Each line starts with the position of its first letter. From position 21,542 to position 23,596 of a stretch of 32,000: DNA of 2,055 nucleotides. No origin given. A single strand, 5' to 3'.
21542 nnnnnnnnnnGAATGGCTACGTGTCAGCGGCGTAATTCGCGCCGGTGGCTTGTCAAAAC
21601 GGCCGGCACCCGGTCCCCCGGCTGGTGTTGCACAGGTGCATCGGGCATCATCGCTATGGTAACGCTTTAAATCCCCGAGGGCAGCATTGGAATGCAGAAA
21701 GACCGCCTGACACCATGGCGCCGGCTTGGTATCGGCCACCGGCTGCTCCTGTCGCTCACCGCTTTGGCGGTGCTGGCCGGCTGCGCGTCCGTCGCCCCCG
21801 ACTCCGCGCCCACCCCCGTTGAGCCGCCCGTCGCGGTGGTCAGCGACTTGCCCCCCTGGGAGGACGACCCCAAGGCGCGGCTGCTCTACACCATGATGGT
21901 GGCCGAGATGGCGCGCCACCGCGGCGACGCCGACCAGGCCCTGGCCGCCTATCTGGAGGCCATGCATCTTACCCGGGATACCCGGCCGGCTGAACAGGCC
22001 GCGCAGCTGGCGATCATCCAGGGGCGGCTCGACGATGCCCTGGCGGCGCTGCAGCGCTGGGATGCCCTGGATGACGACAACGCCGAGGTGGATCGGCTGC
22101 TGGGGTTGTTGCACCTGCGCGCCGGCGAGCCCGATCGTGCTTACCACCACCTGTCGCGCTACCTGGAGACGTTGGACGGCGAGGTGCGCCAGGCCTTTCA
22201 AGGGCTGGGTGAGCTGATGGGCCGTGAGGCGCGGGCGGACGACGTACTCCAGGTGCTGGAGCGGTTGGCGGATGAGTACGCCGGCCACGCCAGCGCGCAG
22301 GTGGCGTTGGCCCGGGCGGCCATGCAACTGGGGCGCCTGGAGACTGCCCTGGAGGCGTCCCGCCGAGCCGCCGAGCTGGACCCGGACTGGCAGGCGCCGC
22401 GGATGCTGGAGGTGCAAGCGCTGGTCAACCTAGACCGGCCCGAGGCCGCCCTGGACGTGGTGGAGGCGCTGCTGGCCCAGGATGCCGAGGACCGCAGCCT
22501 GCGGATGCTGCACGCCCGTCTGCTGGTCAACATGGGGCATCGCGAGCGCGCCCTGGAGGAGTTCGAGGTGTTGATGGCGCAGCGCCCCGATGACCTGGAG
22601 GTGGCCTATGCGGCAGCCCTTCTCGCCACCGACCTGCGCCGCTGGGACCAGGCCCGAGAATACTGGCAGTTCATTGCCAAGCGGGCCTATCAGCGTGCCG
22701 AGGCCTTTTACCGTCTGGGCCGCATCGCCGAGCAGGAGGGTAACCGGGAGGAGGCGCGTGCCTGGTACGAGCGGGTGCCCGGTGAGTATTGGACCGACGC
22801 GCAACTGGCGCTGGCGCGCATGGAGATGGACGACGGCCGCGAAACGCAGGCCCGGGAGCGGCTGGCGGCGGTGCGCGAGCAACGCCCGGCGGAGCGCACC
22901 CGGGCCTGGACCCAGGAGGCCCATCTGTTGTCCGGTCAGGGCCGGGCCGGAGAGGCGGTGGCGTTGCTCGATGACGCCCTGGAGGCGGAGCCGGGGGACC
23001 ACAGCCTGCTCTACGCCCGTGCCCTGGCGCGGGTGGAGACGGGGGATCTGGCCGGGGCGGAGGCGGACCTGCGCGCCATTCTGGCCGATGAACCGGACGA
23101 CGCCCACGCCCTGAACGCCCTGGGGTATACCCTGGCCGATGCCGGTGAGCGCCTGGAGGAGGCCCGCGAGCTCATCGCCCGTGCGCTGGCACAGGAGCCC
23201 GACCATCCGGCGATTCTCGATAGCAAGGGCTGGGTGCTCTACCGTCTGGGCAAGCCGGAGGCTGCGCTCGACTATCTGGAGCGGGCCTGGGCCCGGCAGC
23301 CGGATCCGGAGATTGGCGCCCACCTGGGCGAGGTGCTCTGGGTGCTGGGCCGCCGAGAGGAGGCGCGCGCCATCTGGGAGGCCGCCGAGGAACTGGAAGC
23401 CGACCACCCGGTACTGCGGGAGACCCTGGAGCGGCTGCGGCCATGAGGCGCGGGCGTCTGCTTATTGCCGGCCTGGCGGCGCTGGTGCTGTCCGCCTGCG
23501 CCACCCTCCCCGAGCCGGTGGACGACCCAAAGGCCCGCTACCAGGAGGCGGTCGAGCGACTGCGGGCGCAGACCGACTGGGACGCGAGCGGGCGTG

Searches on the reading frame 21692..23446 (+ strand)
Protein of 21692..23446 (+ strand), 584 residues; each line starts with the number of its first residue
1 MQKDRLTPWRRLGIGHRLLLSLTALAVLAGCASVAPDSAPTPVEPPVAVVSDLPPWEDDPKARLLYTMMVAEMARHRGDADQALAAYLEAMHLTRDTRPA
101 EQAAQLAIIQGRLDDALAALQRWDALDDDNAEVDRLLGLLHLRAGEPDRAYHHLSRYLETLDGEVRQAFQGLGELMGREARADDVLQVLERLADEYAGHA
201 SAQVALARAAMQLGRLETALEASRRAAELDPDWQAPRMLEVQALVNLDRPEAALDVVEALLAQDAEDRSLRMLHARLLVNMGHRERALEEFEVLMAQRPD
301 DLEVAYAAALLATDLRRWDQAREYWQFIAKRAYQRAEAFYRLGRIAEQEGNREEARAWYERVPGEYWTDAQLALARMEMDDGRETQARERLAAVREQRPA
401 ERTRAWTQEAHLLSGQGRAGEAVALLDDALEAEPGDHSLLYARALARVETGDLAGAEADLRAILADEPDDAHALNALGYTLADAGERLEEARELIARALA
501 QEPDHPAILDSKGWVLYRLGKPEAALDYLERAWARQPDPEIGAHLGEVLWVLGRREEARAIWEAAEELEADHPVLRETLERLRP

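Call 88: search_protein_families(library=pfam, proteins=[window:21692-23446:+], max_evalue=0.00001)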
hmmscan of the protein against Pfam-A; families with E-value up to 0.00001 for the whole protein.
window:21692-23446:+ (584 aa): 16 families
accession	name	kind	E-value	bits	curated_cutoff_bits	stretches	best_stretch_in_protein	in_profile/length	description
PF14559.12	TPR_19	-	4.4e-32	110.6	25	1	449-508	3-61/68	Tetratricopeptide repeat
PF13432.12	TPR_16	-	4.1e-28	97.9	32.7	2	306-369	1-64/65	Tetratricopeptide repeat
PF13428.12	TPR_14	-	4.1e-27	92.3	23.5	0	404-444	2-42/44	Tetratricopeptide repeat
PF07719.23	TPR_2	-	6.4e-25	85.6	27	0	336-361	1-26/34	Tetratricopeptide repeat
PF13181.12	TPR_8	-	1.2e-21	75.4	25.7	0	336-361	1-26/34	Tetratricopeptide repeat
PF12895.13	ANAPC3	-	1.7e-20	73.5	27.2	0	253-323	8-77/82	Anaphase-promoting complex, cyclosome, subunit 3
PF00515.34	TPR_1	-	1.6e-14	53.4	27.8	0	512-532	7-27/34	Tetratricopeptide repeat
PF13424.12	TPR_12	-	5.4e-14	52.6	30.1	1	471-532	3-71/77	Tetratricopeptide repeat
PF25062.1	ARM_TT21_N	-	1.6e-12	48.1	40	0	453-570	82-196/222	Tetratricopeptide repeat protein 21 N-terminal ARM repeat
PF13371.12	TPR_9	-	1.7e-12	47.6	35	0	486-541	9-64/73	Tetratricopeptide repeat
PF13174.12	TPR_6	-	2.6e-12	47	26.3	0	337-366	1-30/33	Tetratricopeptide repeat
PF23914.1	TPR_CcmH_CycH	-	3.3e-10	40.5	42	0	204-296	54-149/158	Cytochrome c-type biogenesis protein H TPR domain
PF13429.12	TPR_15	-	1.1e-09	38.5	26.2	0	68-314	12-262/280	Tetratricopeptide repeat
PF13431.12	TPR_17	-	1.1e-09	38.2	24.4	0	462-492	4-33/34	Tetratricopeptide repeat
PF13414.12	TPR_11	-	6.4e-09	35.8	26.8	0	110-145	7-42/42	TPR repeat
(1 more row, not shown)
